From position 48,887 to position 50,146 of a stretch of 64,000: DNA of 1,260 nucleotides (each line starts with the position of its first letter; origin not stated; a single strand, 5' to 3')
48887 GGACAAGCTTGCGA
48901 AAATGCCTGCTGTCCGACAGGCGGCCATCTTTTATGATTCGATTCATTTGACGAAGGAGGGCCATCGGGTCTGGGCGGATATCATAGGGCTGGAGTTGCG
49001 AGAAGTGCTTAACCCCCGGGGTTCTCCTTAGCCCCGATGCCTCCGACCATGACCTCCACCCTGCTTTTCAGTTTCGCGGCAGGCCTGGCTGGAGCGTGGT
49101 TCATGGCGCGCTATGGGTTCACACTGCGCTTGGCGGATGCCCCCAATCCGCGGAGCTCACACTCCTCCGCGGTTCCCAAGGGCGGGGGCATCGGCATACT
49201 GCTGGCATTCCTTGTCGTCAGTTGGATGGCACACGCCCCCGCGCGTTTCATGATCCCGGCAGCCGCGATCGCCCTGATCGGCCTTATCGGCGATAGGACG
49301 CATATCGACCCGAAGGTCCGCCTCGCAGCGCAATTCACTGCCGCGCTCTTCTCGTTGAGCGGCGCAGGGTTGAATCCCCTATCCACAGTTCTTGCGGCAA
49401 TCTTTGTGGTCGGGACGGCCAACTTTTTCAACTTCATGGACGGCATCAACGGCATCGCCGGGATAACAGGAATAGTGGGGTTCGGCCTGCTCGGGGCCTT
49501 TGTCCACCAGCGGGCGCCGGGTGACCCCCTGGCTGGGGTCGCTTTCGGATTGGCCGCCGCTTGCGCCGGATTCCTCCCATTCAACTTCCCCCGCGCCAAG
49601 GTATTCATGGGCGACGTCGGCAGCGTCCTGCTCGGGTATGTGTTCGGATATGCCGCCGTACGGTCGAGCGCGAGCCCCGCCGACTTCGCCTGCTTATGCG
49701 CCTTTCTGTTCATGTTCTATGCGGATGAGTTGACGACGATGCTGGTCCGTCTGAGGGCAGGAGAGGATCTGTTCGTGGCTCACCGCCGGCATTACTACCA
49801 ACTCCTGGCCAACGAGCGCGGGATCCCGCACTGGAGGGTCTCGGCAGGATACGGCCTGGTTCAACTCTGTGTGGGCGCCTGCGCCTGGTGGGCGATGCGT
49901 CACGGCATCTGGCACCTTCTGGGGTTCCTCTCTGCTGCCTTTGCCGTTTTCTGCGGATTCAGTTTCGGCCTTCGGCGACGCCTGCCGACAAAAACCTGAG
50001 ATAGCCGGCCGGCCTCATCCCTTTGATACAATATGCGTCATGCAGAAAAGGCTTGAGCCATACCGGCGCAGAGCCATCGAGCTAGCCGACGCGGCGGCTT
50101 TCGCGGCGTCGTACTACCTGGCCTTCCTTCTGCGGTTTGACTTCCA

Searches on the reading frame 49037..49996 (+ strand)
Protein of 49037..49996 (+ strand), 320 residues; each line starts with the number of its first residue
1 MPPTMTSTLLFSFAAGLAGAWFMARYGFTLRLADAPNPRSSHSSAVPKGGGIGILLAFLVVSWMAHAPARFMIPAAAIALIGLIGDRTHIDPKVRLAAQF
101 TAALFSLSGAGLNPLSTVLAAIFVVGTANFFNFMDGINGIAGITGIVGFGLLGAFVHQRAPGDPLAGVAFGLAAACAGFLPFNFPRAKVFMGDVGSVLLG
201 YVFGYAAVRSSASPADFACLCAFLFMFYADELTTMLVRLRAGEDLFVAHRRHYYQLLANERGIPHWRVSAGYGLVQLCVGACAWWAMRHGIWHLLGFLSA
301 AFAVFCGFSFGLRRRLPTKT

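Call 39: search_protein_families(library=pfam, max_evalue=0.001, proteins=[window:49037-49996:+])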
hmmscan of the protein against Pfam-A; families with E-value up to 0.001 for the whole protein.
window:49037-49996:+ (320 aa): 1 family
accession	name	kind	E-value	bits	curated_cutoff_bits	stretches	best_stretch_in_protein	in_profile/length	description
PF00953.26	Glycos_transf_4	-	5.8e-27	95.1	27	1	72-210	5-159/160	Glycosyl transferase family 4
